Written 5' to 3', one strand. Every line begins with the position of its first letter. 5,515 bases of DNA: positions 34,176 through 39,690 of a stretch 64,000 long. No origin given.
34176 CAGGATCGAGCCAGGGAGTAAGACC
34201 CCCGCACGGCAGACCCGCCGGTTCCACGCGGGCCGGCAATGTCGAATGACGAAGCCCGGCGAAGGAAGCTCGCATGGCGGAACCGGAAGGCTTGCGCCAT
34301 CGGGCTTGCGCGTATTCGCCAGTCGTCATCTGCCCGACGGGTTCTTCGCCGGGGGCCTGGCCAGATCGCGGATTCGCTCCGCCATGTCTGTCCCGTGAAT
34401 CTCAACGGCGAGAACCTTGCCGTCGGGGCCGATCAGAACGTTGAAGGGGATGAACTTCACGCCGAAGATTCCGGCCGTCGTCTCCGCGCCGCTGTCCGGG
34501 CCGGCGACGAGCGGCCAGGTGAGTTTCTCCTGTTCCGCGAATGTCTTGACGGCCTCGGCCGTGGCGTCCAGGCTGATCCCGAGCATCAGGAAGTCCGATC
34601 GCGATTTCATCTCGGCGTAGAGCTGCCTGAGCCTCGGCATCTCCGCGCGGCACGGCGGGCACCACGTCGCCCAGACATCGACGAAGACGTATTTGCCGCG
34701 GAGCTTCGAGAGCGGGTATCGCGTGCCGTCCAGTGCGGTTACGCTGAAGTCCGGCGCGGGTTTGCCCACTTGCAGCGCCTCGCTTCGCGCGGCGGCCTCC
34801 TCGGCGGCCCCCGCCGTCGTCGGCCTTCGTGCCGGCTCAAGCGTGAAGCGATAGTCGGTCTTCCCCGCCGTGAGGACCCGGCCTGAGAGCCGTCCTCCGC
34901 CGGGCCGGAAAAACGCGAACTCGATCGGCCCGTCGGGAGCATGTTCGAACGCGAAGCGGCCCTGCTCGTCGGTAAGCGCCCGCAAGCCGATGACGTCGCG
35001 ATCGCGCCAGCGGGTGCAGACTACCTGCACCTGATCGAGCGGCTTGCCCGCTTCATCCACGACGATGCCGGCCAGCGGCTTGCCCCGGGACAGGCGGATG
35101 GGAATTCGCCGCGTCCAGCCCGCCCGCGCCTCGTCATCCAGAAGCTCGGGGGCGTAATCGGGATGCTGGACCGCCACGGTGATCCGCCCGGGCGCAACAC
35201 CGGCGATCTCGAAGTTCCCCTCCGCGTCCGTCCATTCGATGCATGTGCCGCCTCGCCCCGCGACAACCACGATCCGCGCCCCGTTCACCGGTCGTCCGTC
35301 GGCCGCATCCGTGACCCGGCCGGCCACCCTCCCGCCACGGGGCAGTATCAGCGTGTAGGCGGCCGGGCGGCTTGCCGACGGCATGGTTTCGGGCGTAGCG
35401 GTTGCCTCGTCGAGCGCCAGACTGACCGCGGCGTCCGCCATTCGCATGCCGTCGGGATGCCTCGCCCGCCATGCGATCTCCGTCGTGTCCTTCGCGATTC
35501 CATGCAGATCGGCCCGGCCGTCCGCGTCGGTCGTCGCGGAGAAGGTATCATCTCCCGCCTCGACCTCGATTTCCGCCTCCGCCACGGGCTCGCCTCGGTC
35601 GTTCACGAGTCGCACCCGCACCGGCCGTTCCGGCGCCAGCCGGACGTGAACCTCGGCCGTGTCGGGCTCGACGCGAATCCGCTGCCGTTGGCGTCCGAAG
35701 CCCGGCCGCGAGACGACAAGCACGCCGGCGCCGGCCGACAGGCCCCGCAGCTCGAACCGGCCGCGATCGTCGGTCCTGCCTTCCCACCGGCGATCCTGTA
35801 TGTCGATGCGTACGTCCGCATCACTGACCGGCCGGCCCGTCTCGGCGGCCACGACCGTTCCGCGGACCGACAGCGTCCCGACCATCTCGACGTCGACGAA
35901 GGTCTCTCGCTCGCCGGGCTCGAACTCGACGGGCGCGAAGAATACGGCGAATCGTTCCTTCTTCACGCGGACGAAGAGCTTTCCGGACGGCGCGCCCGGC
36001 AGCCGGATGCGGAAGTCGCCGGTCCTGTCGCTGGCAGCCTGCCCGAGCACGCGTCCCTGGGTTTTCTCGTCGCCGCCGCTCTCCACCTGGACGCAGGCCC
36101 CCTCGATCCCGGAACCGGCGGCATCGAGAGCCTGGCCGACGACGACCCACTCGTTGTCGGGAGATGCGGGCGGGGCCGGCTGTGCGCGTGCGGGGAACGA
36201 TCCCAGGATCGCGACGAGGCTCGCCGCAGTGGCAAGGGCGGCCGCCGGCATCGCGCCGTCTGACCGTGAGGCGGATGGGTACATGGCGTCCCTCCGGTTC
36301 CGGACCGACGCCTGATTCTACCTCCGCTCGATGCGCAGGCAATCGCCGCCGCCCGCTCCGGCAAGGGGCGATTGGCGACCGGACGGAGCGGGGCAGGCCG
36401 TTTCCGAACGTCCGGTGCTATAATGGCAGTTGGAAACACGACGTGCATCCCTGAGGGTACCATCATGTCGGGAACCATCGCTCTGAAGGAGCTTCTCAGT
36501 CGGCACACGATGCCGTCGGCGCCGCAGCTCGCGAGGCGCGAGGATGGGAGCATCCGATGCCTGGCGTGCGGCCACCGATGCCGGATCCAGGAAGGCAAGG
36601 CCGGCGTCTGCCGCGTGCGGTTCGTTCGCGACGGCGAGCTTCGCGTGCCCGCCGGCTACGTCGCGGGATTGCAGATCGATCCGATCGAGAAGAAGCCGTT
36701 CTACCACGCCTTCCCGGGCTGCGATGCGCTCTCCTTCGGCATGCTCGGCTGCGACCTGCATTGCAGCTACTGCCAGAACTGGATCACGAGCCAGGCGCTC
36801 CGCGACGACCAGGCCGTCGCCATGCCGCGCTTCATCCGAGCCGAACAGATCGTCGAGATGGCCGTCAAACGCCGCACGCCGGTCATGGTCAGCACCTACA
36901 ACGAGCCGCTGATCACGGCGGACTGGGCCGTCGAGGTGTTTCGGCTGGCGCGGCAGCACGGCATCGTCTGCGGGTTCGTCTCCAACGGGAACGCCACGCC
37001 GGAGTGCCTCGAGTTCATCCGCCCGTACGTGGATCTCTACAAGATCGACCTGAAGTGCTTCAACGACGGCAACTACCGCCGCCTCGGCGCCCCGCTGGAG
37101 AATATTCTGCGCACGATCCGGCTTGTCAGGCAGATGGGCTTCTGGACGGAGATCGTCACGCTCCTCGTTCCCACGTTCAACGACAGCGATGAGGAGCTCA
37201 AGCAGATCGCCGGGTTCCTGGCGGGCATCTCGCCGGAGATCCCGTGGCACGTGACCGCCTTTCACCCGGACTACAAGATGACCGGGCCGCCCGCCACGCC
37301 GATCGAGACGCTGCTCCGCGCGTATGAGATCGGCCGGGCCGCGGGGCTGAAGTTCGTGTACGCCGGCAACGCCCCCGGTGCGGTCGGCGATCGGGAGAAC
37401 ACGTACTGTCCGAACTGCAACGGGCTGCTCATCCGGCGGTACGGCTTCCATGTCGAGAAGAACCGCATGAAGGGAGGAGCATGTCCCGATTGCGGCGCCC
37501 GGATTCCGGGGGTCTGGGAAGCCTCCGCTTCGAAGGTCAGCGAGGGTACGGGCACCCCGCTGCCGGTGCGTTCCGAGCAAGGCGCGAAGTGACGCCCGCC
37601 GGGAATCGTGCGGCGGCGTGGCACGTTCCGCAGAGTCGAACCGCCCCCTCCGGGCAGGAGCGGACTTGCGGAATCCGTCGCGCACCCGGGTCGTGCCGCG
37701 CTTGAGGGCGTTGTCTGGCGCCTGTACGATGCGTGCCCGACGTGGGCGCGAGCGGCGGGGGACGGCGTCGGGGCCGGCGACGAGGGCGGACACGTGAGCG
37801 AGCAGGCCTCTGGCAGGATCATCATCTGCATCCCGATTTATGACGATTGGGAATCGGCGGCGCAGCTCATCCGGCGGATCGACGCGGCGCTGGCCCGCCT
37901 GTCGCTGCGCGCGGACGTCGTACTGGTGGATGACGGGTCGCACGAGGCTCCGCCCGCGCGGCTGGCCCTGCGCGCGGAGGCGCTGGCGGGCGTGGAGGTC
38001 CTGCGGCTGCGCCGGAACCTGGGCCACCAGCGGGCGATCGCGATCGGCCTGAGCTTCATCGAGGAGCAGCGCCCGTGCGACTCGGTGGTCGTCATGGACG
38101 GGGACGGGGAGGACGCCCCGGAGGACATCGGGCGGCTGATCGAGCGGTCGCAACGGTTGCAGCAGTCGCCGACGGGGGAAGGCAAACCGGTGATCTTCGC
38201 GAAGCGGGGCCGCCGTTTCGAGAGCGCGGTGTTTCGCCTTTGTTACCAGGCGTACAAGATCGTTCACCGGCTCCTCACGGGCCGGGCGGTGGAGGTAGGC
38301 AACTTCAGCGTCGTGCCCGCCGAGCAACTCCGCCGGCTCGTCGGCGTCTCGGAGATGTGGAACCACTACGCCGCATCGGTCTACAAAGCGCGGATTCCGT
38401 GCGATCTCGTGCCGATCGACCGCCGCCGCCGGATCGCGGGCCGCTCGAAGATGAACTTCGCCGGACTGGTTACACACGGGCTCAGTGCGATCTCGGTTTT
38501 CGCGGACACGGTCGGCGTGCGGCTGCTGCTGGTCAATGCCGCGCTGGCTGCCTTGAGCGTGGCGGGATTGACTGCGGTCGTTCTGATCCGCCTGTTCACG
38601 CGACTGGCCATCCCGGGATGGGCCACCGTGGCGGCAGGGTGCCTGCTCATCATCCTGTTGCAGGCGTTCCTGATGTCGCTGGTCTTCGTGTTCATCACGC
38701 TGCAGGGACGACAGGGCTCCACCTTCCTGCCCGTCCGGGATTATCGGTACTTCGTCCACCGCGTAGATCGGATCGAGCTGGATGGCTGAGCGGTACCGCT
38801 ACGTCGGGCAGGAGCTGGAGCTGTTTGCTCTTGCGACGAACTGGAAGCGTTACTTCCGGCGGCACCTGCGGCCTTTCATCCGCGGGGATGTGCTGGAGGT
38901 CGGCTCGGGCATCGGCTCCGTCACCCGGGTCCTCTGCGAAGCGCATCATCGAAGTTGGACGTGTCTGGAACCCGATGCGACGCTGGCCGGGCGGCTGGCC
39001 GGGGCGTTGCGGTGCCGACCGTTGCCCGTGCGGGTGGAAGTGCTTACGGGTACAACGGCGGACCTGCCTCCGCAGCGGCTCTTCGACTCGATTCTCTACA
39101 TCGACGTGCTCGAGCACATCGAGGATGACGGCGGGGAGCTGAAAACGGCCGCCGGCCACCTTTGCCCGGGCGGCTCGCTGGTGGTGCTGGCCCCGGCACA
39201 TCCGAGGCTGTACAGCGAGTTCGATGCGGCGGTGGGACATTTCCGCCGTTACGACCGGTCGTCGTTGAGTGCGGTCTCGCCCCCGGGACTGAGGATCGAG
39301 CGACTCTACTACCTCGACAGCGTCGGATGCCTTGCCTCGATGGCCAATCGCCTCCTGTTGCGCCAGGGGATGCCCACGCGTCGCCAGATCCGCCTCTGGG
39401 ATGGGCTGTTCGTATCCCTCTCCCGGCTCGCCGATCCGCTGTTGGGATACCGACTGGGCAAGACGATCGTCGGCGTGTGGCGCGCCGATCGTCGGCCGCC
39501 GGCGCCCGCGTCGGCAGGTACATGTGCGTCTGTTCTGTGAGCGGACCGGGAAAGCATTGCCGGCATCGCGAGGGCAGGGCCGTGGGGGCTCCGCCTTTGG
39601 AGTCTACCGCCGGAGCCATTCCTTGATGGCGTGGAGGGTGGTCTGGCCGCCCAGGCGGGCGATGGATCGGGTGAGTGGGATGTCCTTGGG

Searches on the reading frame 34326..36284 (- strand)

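Call 75: search_protein_families(library=pfam, proteins=[window:34326-36284:-], max_evalue=0.001)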
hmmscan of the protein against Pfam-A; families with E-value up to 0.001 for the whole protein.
window:34326-36284:- (652 aa): 17 families
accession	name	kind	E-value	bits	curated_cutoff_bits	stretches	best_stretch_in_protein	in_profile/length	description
PF13620.12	CarboxypepD_reg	-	5.7e-49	164.8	32.3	5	139-216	1-81/82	Carboxypeptidase regulatory-like domain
PF13715.12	CarbopepD_reg_2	-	1.3e-23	83.2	32.2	2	140-218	1-78/88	CarboxypepD_reg-like domain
PF00578.27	AhpC-TSA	-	6.3e-23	81.5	26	1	506-625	1-122/124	AhpC/TSA family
PF08534.16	Redoxin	-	2.4e-20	73.3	26.6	1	505-631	1-135/148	Redoxin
PF13905.12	Thioredoxin_8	-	6.1e-14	52.6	27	1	530-624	1-94/94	Thioredoxin-like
PF20598.4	DUF6795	-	2.3e-10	41.1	27.4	0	408-448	4-45/103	Domain of unknown function (DUF6795)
PF11974.14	bMG3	-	2.9e-10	40.4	34.9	0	230-263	24-59/103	Bacterial alpha-2-macroglobulin MG3 domain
PF02369.22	Big_1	-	3e-08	34.1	34.9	0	222-260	21-64/93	Bacterial Ig-like domain (group 1)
PF10670.15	DUF4198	-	8.1e-08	33.1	34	0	222-260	149-193/209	Domain of unknown function (DUF4198)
PF15976.11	CooC_C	-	8.2e-06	26.2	29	0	322-362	21-55/93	CS1-pili formation C-terminal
PF00085.26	Thioredoxin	-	1.4e-05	25.5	23.5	1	531-581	19-67/103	Thioredoxin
PF25020.1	TTR_TEN1-4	-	2.1e-05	24.8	27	0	140-207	9-75/86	Teneurin TTR-like domain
PF17802.7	SpaA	-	2.5e-05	24.8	23.1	0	229-267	11-53/91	Prealbumin-like fold domain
PF13115.11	YtkA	-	2.8e-05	25.1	25.9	0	144-172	26-54/85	YtkA-like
PF17210.9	SdrD_B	-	5.7e-05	23.7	29.7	0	328-376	20-68/112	SdrD B-like domain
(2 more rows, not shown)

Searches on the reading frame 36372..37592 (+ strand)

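Call 75: search_protein_families(library=pfam, proteins=[window:36372-37592:+], max_evalue=0.001)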
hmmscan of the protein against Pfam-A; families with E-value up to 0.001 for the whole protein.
window:36372-37592:+ (406 aa): 1 family
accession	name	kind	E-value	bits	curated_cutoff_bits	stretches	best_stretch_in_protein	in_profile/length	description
PF04055.27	Radical_SAM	-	2.2e-19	70.7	29.5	1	126-276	6-162/166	Radical SAM superfamily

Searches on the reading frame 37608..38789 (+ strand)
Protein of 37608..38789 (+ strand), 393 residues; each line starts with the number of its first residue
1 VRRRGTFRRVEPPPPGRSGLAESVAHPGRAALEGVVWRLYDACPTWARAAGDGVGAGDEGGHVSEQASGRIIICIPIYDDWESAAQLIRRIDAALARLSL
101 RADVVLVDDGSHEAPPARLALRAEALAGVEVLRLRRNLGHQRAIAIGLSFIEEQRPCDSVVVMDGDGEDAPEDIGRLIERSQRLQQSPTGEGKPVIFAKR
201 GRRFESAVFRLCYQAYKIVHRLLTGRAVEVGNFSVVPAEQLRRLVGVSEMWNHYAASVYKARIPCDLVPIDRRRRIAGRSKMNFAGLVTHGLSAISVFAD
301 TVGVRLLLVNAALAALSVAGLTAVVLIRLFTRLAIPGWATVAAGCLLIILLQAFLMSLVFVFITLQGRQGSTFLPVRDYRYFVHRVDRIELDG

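Call 75: search_protein_families(library=pfam, proteins=[window:37608-38789:+], max_evalue=0.001)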
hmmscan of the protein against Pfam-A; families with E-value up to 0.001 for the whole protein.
window:37608-38789:+ (393 aa): 1 family
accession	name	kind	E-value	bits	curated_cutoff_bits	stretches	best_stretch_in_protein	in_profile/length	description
PF00535.33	Glycos_transf_2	-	1.2e-11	45.2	23.3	1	73-183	2-105/168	Glycosyl transferase family 2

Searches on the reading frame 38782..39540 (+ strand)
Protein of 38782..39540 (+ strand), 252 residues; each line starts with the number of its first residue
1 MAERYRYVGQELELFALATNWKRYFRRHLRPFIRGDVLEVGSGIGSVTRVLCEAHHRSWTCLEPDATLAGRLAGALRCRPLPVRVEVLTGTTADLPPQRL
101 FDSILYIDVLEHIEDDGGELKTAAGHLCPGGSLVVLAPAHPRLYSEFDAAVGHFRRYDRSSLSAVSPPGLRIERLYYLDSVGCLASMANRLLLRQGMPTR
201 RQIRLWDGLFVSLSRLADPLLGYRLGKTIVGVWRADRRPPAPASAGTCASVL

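Call 75: search_protein_families(library=pfam, proteins=[window:38782-39540:+], max_evalue=0.001)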
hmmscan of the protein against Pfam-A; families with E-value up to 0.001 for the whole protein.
window:38782-39540:+ (252 aa): 4 families
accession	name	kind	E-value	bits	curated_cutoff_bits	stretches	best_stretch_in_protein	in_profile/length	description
PF13489.12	Methyltransf_23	-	1.4e-09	38.3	27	1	33-161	22-149/164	Methyltransferase domain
PF08242.18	Methyltransf_12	-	7.3e-09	36.7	30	1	38-133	1-98/98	Methyltransferase domain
PF08241.18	Methyltransf_11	-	7.3e-08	33.4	21.2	1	38-135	1-95/95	Methyltransferase domain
PF13649.12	Methyltransf_25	-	1e-06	29.8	27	1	37-131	1-97/97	Methyltransferase domain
